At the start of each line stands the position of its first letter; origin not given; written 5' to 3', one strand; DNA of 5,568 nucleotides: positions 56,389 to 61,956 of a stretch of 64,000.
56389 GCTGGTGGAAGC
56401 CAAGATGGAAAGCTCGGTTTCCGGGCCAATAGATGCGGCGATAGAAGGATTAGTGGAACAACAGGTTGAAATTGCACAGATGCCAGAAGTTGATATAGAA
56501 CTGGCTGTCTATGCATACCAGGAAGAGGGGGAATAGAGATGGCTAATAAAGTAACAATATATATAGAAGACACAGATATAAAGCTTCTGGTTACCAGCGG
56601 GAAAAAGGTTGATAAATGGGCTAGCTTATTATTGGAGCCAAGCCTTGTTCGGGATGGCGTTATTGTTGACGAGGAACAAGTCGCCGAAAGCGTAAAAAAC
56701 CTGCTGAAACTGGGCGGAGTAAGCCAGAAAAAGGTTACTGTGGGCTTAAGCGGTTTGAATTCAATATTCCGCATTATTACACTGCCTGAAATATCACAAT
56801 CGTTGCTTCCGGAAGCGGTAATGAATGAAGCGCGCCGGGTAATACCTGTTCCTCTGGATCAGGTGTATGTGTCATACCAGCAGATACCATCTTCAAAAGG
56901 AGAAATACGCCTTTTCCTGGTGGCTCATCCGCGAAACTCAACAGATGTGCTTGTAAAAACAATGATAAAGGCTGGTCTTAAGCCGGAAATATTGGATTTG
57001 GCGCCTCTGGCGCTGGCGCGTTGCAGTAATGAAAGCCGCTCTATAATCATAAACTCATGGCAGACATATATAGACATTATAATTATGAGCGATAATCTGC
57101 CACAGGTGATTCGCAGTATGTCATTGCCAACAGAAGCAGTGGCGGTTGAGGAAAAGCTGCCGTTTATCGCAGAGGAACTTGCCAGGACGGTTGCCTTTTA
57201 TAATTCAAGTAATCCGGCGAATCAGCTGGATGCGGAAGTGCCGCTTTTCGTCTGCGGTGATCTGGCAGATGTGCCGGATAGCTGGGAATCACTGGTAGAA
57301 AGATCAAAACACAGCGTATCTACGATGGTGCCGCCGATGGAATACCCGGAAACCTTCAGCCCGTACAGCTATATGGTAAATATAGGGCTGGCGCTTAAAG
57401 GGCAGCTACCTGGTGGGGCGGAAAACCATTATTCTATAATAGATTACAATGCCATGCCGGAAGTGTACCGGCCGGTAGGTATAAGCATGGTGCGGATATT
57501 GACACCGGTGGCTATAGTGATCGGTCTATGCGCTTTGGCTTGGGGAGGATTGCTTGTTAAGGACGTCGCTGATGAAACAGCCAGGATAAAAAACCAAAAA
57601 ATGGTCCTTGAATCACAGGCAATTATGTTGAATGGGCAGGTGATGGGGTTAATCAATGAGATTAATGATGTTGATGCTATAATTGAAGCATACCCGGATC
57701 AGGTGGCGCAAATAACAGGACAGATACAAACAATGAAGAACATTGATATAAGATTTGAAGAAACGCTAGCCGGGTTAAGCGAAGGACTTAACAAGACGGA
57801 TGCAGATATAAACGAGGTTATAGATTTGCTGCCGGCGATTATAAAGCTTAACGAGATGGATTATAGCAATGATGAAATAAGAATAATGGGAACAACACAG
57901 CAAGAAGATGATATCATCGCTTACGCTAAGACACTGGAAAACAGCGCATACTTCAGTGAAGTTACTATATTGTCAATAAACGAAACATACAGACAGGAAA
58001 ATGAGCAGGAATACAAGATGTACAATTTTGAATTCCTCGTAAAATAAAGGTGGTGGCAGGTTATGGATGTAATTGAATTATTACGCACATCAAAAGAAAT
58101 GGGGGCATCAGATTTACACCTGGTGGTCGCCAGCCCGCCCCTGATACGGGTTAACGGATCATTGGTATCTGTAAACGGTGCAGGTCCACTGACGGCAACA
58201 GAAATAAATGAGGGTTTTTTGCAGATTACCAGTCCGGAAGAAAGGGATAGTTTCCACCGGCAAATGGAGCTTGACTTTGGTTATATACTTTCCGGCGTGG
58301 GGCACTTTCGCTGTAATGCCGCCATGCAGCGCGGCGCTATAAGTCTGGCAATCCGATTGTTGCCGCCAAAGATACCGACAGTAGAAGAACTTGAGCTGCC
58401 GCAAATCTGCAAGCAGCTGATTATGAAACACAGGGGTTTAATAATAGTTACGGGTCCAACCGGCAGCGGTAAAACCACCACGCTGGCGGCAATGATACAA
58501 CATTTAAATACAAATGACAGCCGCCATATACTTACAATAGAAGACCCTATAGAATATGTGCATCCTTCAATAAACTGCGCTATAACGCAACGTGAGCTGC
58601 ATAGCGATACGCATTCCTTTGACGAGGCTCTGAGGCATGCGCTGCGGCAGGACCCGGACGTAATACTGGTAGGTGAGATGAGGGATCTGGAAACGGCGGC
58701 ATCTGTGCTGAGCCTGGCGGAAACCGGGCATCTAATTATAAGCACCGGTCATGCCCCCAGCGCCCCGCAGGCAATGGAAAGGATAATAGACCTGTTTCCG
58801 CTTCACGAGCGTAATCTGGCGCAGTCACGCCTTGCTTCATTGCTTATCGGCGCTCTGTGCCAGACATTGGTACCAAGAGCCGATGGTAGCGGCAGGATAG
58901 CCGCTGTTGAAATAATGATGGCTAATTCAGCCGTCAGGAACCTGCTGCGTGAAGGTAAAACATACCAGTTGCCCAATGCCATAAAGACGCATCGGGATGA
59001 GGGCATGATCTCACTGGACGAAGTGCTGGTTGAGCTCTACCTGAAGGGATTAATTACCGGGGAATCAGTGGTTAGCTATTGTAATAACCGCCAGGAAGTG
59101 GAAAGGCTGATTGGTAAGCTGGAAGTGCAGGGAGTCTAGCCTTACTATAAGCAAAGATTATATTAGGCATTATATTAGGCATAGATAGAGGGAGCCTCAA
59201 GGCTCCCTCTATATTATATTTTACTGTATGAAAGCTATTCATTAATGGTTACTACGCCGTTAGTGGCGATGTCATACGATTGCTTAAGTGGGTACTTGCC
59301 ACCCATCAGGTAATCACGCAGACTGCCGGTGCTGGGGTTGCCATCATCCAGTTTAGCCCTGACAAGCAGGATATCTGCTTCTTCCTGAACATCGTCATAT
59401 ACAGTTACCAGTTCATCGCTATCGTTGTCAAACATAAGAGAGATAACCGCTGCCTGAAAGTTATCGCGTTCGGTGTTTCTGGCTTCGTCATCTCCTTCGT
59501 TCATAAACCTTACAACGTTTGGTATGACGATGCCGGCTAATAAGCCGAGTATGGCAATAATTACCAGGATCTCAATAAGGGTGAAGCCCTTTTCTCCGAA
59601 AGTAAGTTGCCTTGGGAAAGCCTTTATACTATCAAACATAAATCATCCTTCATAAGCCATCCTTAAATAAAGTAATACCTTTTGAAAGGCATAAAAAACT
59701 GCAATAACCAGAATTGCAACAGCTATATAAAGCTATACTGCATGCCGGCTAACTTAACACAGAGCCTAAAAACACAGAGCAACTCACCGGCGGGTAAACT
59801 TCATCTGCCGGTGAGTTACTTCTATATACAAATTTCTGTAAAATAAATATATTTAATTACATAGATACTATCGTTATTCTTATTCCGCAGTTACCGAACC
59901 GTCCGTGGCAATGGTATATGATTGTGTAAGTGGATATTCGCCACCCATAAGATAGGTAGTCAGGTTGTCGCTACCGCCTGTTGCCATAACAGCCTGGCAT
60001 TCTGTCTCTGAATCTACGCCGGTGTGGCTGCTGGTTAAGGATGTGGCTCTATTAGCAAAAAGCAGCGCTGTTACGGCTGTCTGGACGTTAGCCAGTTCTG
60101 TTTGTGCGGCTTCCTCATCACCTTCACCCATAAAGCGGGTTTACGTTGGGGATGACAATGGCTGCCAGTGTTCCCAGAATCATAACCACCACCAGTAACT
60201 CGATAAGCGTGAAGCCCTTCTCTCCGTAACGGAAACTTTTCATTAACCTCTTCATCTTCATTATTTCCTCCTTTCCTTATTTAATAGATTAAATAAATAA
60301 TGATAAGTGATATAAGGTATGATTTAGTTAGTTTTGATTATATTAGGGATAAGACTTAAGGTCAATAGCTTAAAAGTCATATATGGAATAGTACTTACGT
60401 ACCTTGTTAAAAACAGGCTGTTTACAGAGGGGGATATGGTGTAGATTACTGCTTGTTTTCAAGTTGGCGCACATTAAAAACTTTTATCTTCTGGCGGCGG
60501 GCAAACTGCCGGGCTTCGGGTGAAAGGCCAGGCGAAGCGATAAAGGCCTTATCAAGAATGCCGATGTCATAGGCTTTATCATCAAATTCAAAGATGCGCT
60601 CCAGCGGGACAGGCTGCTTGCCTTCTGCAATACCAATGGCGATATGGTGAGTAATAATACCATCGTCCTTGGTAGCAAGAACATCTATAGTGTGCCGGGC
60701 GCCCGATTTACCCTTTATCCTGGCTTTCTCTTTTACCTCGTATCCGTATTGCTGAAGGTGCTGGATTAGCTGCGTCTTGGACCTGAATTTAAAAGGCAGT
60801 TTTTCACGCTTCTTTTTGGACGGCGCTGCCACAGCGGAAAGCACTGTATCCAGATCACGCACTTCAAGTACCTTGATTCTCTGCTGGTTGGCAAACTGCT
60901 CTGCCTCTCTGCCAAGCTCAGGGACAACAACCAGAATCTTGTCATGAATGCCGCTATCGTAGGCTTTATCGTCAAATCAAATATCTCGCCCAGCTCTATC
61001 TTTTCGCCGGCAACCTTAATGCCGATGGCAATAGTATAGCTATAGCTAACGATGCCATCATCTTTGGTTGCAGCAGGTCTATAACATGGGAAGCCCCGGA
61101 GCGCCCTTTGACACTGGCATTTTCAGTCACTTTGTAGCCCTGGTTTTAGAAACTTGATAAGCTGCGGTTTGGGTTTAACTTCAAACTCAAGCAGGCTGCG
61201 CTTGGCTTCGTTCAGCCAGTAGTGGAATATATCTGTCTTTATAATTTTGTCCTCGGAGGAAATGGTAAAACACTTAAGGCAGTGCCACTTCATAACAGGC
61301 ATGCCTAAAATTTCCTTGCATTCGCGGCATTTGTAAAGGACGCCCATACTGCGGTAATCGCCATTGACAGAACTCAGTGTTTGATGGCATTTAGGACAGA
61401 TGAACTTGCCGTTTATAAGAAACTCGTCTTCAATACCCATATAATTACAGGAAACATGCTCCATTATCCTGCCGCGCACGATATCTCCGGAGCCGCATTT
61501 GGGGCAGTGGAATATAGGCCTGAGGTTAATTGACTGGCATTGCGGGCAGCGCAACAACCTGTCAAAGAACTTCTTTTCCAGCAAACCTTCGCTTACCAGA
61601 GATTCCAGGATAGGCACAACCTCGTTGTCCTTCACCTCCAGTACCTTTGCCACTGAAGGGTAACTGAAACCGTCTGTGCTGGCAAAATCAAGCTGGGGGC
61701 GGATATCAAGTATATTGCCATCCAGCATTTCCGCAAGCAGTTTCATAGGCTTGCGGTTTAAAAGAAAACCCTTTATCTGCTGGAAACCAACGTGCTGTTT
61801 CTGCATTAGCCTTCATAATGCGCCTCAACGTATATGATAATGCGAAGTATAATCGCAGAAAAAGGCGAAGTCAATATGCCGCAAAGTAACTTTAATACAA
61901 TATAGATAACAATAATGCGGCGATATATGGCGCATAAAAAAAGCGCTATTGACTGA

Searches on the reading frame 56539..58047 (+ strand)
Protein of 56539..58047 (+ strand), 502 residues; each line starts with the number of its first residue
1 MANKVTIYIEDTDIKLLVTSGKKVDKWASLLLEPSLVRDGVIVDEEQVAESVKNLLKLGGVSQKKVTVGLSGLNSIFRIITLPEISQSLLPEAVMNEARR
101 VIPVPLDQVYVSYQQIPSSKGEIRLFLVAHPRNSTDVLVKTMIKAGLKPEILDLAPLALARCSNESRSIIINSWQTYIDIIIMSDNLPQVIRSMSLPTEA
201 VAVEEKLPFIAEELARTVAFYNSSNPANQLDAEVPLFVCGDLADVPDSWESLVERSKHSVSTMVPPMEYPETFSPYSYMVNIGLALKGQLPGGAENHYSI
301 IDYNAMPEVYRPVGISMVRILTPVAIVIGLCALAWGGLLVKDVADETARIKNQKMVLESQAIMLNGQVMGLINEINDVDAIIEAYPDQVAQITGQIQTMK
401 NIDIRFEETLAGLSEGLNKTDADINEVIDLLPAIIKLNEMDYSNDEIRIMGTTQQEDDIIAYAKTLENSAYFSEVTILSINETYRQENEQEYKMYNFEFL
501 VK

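Call 47: search_protein_families(library=pfam, proteins=[window:56539-58047:+], max_evalue=0.001)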
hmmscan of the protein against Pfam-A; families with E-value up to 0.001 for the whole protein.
window:56539-58047:+ (502 aa): 2 families
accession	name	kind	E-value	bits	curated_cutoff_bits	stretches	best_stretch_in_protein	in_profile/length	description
PF11104.14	PilM_2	-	8.8e-18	64.8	27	1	22-170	21-173/340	Type IV pilus assembly protein PilM;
PF05137.18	PilN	-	1.1e-08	35.4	22.8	1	425-497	4-72/78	Fimbrial assembly protein (PilN)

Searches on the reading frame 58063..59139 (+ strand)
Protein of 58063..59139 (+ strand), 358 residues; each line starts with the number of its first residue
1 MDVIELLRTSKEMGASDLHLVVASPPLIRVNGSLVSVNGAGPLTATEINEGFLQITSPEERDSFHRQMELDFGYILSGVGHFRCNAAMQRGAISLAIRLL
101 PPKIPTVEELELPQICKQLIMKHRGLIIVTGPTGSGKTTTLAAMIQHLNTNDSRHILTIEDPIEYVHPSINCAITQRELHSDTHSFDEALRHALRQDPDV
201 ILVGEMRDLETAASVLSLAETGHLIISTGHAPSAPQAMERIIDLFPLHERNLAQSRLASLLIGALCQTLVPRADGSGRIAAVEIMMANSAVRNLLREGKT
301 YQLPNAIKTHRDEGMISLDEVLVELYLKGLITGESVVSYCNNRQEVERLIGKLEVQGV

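Call 47: search_protein_families(library=pfam, proteins=[window:58063-59139:+], max_evalue=0.001)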
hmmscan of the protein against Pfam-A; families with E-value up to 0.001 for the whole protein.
window:58063-59139:+ (358 aa): 12 families
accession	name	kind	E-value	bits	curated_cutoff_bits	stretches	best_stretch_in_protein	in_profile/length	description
PF00437.27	T2SSE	-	2.1e-43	148.8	24.9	1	115-331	133-330/370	Type II/IV secretion system protein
PF13401.12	AAA_22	-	7.1e-07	30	27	1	122-209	3-96/130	AAA domain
PF13604.12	AAA_30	-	8.8e-06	26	27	1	115-221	9-114/191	AAA domain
PF25199.1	nSTAND_NTPase5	-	2.8e-05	24.4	34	1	120-170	37-87/145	Novel STAND NTPase 5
PF04851.21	ResIII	-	0.00017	22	22.5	1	122-161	21-61/164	Type III restriction enzyme, res subunit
PF13245.12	AAA_19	-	0.00019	22.1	25.1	1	124-161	11-42/134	AAA domain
PF12775.13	AAA_7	-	0.0002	21.4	25.8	1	104-152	14-61/181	P-loop containing dynein motor region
PF13191.12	AAA_16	-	0.00021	22.3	32.6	1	123-189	22-88/167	AAA ATPase domain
PF13173.12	AAA_14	-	0.00032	21.2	27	0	125-176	3-56/129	AAA domain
PF13555.12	AAA_29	-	0.00055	20.1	27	0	120-148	18-46/61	P-loop containing region of AAA domain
PF20720.3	nSTAND3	-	0.00073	19.7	27.2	0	120-161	13-53/155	Novel STAND NTPase 3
PF13238.12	AAA_18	-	0.00092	20.1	29.4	0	127-232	1-83/128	AAA domain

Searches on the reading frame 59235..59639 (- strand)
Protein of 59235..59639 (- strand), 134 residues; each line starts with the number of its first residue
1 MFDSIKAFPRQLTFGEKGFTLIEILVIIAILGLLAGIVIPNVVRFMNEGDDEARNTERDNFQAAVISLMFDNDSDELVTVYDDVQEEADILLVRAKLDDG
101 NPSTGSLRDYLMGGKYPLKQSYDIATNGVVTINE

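Call 47: search_protein_families(library=pfam, proteins=[window:59235-59639:-], max_evalue=0.001)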
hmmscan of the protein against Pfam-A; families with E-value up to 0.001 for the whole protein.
window:59235-59639:- (134 aa): 1 family
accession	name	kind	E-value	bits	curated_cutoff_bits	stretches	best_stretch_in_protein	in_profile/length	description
PF07963.17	N_methyl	-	2.6e-06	27.2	21.2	1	16-38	4-26/27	Prokaryotic N-terminal methylation motif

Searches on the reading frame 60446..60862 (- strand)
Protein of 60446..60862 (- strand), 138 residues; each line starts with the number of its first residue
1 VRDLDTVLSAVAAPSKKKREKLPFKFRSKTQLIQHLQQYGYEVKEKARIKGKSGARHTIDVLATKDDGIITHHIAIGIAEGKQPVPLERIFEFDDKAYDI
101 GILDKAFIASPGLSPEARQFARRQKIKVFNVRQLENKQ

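Call 3: search_protein_families(library=pfam, proteins=[window:60446-60862:-], max_evalue=1)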
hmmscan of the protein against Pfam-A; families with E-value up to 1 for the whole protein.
window:60446-60862:- (138 aa): 1 family
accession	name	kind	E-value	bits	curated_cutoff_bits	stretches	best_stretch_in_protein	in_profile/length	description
PF04471.18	Mrr_cat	-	9e-06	26.2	21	1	33-134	14-111/115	Restriction endonuclease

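Call 4: search_protein_families(library=ncbifam, proteins=[window:60446-60862:-], max_evalue=1)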
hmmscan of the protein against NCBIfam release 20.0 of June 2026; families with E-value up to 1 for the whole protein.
window:60446-60862:- (138 aa): 2 families
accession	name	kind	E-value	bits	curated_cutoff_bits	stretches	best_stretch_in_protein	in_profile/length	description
NF003194.0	PRK04164.1-5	equivalog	0.034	13.6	160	1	28-67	99-137/178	hypothetical protein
TIGR04325.1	MTase_LIC12133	subfamily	0.11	11.7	80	1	20-58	180-218/234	methyltransferase, TIGR04325 family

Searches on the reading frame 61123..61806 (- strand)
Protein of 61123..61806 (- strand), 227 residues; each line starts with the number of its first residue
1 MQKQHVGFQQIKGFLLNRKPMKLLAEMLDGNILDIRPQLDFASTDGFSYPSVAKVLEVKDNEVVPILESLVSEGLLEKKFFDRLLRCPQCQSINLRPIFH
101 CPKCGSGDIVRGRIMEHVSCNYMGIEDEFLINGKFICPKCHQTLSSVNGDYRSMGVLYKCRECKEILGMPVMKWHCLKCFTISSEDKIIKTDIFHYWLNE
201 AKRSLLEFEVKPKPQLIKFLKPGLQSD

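Call 3: search_protein_families(library=pfam, proteins=[window:61123-61806:-], max_evalue=1)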
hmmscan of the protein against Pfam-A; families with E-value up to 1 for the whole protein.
window:61123-61806:- (227 aa): 26 families (the best 25 are shown)
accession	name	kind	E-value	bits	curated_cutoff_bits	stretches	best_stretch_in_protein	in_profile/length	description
PF18551.6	TackOD1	-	1.5e-38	132.7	32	1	20-196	10-186/188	Thaumarchaeal output domain 1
PF18608.7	XAF1_C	-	0.0031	17.5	25.8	1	145-184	5-44/54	XIAP-associated factor 1 C-terminal domain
PF12773.13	DZR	-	0.0083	16.7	27.3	1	86-105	26-45/45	Double zinc ribbon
PF09723.15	Zn_ribbon_8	-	0.0084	16.5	34.4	0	100-111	28-39/41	Zinc ribbon domain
PF07754.17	HVO_2753_ZBP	-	0.014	15.6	33.2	2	98-113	16-31/46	Small zinc finger protein HVO_2753-like, Zn-binding pocket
PF12760.12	Zn_ribbon_IS1595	-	0.025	15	25.4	1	133-164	17-44/46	Transposase zinc-ribbon domain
PF24441.1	DUF7560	-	0.03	14.5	27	0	134-152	5-22/44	Family of unknown function (DUF7560)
PF01844.29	HNH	-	0.038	14.6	21.4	1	101-144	1-44/47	HNH endonuclease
PF12172.15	zf-ChsH2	-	0.038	14.2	23.2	1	86-109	13-36/37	ChsH2, rubredoxin-like zinc ribbon domain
PF23548.1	Zn_ribbon_FGT1_2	-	0.041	13.9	27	0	133-145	19-31/35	FORGETTER1 second zinc ribbon domain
PF10764.14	Gin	-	0.045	14.2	27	1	130-147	13-30/45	Inhibitor of sigma-G Gin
PF01155.25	HypA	-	0.05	14.1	28.9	1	82-112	68-102/112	Hydrogenase/urease nickel incorporation, metallochaperone, hypA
PF17848.7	Zn_ribbon_ACC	-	0.068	13.8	24.5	0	130-140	16-26/26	Acetyl-CoA carboxylase zinc finger domain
PF07191.17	Zn_ribbon_6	-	0.077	13.4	25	0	85-106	17-37/67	Double zinc ribbon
PF19769.4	CPxCG_zf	-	0.077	13.2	27.2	1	137-188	1-54/183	CPxCG-related zinc finger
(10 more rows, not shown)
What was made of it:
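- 61123..61806 (-): TackOD1 part: N-terminal winged-helix-like region plus a Cys-rich beta-strand region (conserved CxxC motifs). Pfam 1.5e-38 (call 3).
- On TackOD1 (PF18551), neighbouring gene: 132.7 bits against a cutoff of 32 (call 3).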

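Call 4: search_protein_families(library=ncbifam, proteins=[window:61123-61806:-], max_evalue=1)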
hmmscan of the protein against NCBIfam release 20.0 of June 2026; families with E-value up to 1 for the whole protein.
window:61123-61806:- (227 aa): 6 families
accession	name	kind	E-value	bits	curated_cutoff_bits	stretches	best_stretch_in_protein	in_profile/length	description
NF011481.0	PRK14890.1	equivalog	9.2e-05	22.4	61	2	132-163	25-56/61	putative Zn-ribbon RNA-binding protein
NF047723.1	TransFacS4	equivalog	0.033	14.7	120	1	100-130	3-33/90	transcription factor S4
TIGR02159.1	PA_CoA_Oxy4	equivalog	0.06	13.6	108.15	0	134-165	105-138/146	1,2-phenylacetyl-CoA epoxidase subunit PaaD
TIGR03147.1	cyt_nit_nrfF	exception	0.25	11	159.2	1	83-95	39-51/126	heme lyase NrfEFG subunit NrfF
NF011482.0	PRK14892.1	equivalog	0.29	11.1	109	0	94-129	17-54/101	putative transcription elongation factor Elf1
NF050000.1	IS1_IS1595_Zn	domain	0.79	10.3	28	1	137-164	1-28/34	IS1/IS1595 family N-terminal zinc-binding domain-containing protein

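Call 74: predict_structure(alignment_id=A4)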
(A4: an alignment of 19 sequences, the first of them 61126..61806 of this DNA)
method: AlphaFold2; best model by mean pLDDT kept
length: 227 residues; sequences in the alignment: 19
mean_pLDDT: 91.0   pTM: 0.74
mean pLDDT of the five models: 91.0, 90.7, 89.3, 89.1, 88.4
residues with pLDDT >= 90: 180; 70-90: 26; 50-70: 16; < 50: 5
segments of 3 or more residues with pLDDT < 50: 4-6
pLDDT, mean of each block of 10 residues (from residue 1): 51 74 95 96 92 96 96 97 97 96 97 97 97 96 88 97 98 97 97 97 92 79 64
secondary structure, 60 per line:
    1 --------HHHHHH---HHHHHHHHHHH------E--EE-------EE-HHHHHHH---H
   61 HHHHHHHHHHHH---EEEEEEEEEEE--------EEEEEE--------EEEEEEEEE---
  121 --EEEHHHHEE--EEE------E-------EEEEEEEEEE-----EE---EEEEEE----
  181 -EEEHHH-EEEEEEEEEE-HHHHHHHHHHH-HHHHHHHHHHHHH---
elements in order: H9-14 H18-28 H50-56 H60-72 E76-86 E95-100 E109-117 E123-125 H126-129 E134-136 E151-160 E171-176 E182-184 E189-198 H200-210 H212-224
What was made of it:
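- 61123..61806 (-): AlphaFold pLDDT 91 (call 74).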

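Call 76: fold_search(model_id=the predicted structure, library=pdb)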
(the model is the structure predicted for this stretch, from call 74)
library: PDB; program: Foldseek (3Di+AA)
matches with E <= 10: 1068; with E <= 0.001: 0
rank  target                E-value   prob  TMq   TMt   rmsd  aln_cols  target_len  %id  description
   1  6o9l_Q                6.5e-02  0.20  0.20  0.12  24.3       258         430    9  Human holo-PIC in the closed state (released 2019-05-29)
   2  4fht_B                8.3e-02  0.82  0.18  0.29   8.1        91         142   18  Crystal Structure of the PcaV transcriptional regulator from Streptomyces coelicolor in complex with its natural ligan (released 2013-04-24)
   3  4rgr_A                8.8e-02  0.89  0.19  0.29   5.2        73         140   19  Crystal Structure of Putative MarR Family Transcriptional Regulator HcaR from Acinetobacter sp. ADP (released 2015-03-04)
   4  7ets_A                1.1e-01  0.10  0.12  0.12  26.2       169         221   15  Crystal structure of crp protein from Gardnerella Vaginalis (released 2022-04-27)
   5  5hli_A                1.3e-01  0.96  0.22  0.32   3.9        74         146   18  Structure of Disulfide formed AbfR (released 2017-01-25)
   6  6cmv_A                1.3e-01  0.93  0.22  0.42   5.0        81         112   17  Crystal structure of Archaeal Biofilm Regulator (AbfR2) from Sulfolobus acidocaldarius (released 2018-11-14)
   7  7o4l_W                1.3e-01  0.20  0.19  0.15  19.5       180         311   12  Yeast TFIIH in the expanded state within the pre-initiation complex (released 2021-06-16)
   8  7ets_B                1.3e-01  0.09  0.11  0.12  26.1       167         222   14  Crystal structure of crp protein from Gardnerella Vaginalis (released 2022-04-27)
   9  5hli_B                1.6e-01  0.93  0.22  0.34   4.1        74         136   18  Structure of Disulfide formed AbfR (released 2017-01-25)
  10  5aip_A                1.6e-01  0.84  0.20  0.31   9.8        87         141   13  Crystal structure of NadR in complex with 4-hydroxyphenylacetate (released 2016-03-02)
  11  3e6m_D                1.8e-01  0.94  0.22  0.33   4.2        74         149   15  The crystal structure of a MarR family transcriptional regulator from Silicibacter pomeroyi DSS. (released 2008-09-02)
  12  4fht_A                1.8e-01  0.66  0.20  0.30  12.7       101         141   14  Crystal Structure of the PcaV transcriptional regulator from Streptomyces coelicolor in complex with its natural ligan (released 2013-04-24)
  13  3k2z_B                2.0e-01  0.08  0.17  0.19  24.3       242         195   11  Crystal structure of a LexA protein from Thermotoga maritima (released 2010-10-06)
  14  7kfq                  2.1e-01  0.87  0.21  0.32   7.0        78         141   14  Crystal structure of the MarR family transcriptional regulator from Variovorax paradoxus bound to 1H-Indole-3-Carboxylic (released 2021-11-10)
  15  3h35_B                2.1e-01  0.60  0.22  0.33   7.4        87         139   16  Structure of the uncharacterized protein ABO_0056 from the hydrocarbon-degrading marine bacterium Alcanivorax borkumen (released 2009-05-12)
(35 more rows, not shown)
